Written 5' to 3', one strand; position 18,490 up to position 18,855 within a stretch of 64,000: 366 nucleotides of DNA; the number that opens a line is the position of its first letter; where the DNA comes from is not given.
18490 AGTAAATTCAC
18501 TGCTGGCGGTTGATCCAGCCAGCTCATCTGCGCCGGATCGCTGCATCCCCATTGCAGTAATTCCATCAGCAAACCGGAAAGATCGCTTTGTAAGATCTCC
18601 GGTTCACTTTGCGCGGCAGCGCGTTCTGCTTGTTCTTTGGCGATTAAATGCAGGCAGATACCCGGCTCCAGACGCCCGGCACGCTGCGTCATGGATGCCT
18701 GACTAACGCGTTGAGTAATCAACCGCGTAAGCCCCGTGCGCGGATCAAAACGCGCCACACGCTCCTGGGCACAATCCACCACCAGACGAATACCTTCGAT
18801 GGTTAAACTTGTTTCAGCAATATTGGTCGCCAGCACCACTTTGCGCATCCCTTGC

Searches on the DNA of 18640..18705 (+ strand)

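Call 37: search_dna_similar(query=window:18640-18705:+, collection=ecoli_genomes, mode=near, max_rows=12)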
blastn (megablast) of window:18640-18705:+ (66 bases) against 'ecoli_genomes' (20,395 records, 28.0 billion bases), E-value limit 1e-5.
Records with a match: 3741; places in all: 3742; records where one place covers at least 80% of the query: 605.
Genomes with a match: 3741 of 5426; with a place that covers at least 80% of the query: 605. Places per genome that has any: lowest 1, median 1, highest 2. On chromosomes: 3742 places; on plasmids: 0.
Best place of each record, by identity: >=99% 1148; 95-99% 1991; 80-90% 602.
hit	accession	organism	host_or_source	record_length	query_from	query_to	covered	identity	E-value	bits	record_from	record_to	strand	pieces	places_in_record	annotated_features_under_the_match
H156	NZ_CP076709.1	Escherichia coli O158:H23 strain CFIAFB20140388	missing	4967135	1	66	100%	100.0%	5e-14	148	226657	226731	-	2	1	hrpB: ATP-dependent helicase HrpB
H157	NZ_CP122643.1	Escherichia coli strain ETEC4079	Sus scrofa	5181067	1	66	100%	100.0%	1e-25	122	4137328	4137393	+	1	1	hrpB: ATP-dependent helicase HrpB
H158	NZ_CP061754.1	Escherichia coli O18ac:H14 strain 873.10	Bos taurus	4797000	1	66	100%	97.0%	2e-22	111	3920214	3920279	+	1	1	hrpB: ATP-dependent helicase HrpB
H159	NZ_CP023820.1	Escherichia coli strain 7/2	Homo sapiens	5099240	1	66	100%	88.0%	6e-13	81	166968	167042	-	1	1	hrpB: ATP-dependent helicase HrpB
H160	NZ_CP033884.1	Escherichia coli strain 50579417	Homo sapiens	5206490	1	66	100%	88.0%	6e-13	81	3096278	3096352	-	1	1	hrpB: ATP-dependent helicase HrpB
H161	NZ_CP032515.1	Escherichia coli strain 118UI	Homo sapiens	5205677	1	66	100%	88.0%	6e-13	81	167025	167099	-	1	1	hrpB: ATP-dependent helicase HrpB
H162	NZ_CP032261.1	Escherichia coli strain AR_0067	missing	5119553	1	66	100%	88.0%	6e-13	81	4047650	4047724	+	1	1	hrpB: ATP-dependent helicase HrpB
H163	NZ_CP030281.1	Escherichia coli strain E308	Broiler chicken farm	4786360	1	66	100%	88.0%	6e-13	81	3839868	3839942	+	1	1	hrpB: ATP-dependent helicase HrpB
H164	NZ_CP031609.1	Escherichia coli strain N3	Homo sapiens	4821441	1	66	100%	88.0%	6e-13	81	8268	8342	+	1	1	hrpB: ATP-dependent helicase HrpB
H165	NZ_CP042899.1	Escherichia coli strain CFSAN061763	missing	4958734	1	66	100%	88.0%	6e-13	81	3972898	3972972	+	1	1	hrpB: ATP-dependent helicase HrpB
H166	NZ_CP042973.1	Escherichia coli strain CFSAN061768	missing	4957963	1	66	100%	88.0%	6e-13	81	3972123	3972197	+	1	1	hrpB: ATP-dependent helicase HrpB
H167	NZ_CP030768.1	Escherichia coli strain 2017C-4173W12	missing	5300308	1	66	100%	88.0%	6e-13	81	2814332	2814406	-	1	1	hrpB: ATP-dependent helicase HrpB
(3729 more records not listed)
